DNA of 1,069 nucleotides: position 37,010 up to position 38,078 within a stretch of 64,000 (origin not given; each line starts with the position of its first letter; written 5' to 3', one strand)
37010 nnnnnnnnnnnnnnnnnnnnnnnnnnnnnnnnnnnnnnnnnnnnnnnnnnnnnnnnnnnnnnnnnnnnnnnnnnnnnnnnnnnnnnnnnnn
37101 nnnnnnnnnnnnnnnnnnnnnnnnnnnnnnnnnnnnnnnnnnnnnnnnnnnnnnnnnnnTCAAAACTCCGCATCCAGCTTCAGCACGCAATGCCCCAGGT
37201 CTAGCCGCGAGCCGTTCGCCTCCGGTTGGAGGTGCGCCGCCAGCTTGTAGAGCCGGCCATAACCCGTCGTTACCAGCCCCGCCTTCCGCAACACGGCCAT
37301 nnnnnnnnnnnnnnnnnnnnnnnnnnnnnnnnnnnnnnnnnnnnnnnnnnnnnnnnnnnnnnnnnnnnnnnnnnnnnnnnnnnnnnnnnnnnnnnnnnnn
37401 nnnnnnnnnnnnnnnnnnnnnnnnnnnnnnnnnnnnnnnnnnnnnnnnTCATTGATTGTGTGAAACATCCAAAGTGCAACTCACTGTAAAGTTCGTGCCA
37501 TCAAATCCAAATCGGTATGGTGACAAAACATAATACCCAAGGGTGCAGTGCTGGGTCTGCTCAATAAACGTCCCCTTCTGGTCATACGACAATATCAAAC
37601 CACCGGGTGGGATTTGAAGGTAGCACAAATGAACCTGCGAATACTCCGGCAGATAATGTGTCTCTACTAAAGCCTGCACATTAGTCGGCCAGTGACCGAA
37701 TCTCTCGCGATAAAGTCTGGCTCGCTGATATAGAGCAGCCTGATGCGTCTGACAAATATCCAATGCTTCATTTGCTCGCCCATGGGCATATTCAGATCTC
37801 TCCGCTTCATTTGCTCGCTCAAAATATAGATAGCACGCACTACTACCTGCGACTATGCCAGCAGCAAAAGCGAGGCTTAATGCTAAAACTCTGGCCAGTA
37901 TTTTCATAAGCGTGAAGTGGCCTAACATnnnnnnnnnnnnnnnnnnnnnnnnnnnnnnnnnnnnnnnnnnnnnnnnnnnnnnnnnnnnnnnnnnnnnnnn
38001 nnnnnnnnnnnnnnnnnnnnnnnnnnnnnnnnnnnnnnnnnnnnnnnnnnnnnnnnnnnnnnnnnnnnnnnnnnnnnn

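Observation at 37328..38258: A 924-bp unit flanked by 7-bp CCGCGCC repeats looks like an insertion into the HTH gene that regenerates the gene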

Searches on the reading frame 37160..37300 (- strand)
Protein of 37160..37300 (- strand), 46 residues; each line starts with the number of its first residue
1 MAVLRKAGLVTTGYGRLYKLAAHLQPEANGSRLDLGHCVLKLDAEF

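Call 65: find_encoding_contigs(protein=window:37160-37300:-, flank=3000, max_places=10)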
Protein window:37160-37300:- (46 aa): 5 contigs read that carry it; 5 places shown.
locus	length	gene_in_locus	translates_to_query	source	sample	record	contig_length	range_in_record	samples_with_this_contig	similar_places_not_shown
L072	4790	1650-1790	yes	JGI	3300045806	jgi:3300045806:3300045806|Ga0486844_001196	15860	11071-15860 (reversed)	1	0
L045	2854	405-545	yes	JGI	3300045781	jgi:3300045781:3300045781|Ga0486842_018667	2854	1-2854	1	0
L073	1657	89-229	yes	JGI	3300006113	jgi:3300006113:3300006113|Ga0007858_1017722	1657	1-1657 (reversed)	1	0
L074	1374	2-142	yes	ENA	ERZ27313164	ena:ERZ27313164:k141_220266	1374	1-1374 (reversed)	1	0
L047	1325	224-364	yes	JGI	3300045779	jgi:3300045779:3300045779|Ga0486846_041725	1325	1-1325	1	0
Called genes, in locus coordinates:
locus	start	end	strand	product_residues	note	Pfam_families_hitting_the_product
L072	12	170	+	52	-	-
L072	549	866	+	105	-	PF12840:HTH_20 (weak), PF01022:HTH_5 (weak)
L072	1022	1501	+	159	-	-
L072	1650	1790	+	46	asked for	-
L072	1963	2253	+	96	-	-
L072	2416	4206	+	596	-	PF02787:CPSase_L_D3 (faint), PF25596:CPSase_L_D1, PF02222:ATP-grasp, PF02786:CPSase_L_D2, PF07478:Dala_Dala_lig_C (weak), PF15632:ATPgrasp_Ter (weak), PF02142:MGS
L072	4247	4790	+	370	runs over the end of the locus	-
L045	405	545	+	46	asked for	-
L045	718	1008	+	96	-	-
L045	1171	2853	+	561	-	?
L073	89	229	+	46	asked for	-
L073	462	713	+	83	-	-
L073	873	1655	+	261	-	?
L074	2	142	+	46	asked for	?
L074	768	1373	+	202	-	?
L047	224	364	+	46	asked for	-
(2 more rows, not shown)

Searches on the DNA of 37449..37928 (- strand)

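Call 74: build_rna_model(alignment_id=A4)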
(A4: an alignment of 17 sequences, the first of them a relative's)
Model R1 built from alignment A4 (17 sequences, 119 columns); structure: RNAalifold consensus.
model positions 104; base pairs 20; branch points 0; effective number of sequences 2.25; information 0.589 bits per position. Calibrated on 0.2 Mb of random sequence (short: E-values are rough).
structure used (alignment columns):
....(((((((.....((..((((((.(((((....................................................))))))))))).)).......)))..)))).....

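Call 75: search_with_rna_model(model_id=R1, source=window, filters=off, max_evalue=10, show_alignments=6)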
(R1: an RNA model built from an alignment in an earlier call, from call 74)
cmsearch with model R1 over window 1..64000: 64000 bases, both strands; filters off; matches with E-value up to 10: 49.
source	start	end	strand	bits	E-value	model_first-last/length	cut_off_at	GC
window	29056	29135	+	14.7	0.035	1-104/104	no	0.7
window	25698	25759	+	12.9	0.13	1-104/104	no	0.66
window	24078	24113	+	12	0.26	1-104/104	no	0.72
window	48303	48356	-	11.7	0.33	1-104/104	no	0.57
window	25971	26058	+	11.4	0.4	1-104/104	no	0.44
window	1370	1457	-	10.6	0.76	1-104/104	no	0.58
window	3728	3778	-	10.5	0.82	1-104/104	no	0.65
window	20943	21026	-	10.4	0.84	1-104/104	no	0.57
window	29239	29289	+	10.4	0.84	1-104/104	no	0.73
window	4661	4695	-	10.4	0.87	1-104/104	no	0.83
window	29787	29863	-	10.3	0.96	1-104/104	no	0.56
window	4835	4891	-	10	1.1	1-104/104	no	0.67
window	29509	29538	+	10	1.2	1-104/104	no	0.73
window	47519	47556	+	10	1.2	1-104/104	no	0.42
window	5504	5598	-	10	1.2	1-104/104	no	0.64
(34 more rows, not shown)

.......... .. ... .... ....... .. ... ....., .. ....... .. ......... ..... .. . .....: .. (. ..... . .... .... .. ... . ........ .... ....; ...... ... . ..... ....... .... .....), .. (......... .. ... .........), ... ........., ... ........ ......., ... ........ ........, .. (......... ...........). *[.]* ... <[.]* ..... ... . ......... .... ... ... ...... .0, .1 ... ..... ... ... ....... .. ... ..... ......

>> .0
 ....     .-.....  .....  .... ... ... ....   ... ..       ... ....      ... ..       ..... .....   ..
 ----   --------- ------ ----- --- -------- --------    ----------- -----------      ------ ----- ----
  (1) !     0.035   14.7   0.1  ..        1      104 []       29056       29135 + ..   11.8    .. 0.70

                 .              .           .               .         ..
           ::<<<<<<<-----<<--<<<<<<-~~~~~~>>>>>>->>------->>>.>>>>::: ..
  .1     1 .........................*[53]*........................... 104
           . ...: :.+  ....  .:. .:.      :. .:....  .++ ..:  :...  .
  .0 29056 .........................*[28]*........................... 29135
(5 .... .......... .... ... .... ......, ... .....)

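Call 80: search_with_rna_model(model_id=R1, sources=[L005, L038, L041, L052, L073, L001, L022, L023, L030, L054, L012, L013], max_evalue=0.1)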
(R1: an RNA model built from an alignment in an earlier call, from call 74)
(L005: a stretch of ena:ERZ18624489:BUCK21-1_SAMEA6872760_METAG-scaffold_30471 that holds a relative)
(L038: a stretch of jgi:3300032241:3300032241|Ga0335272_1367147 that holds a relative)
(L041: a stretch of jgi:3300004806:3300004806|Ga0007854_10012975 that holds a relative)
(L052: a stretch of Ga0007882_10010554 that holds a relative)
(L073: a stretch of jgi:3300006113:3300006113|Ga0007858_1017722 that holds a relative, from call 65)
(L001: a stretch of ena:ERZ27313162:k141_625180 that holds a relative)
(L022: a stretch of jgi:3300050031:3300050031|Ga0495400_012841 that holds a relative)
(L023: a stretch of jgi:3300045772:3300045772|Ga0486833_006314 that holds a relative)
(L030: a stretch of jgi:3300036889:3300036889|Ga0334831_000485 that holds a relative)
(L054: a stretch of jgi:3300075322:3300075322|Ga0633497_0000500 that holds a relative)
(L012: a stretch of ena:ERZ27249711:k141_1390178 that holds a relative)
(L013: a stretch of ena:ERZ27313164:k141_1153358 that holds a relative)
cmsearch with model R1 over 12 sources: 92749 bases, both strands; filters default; matches with E-value up to 0.1: 3.
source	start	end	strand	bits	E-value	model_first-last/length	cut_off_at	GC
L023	4244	4343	+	58.6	2.3e-16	1-100/104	3'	0.59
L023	298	357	+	49.2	2.7e-13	22-81/104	no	0.7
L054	2366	2450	+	15.5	0.027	1-104/104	no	0.58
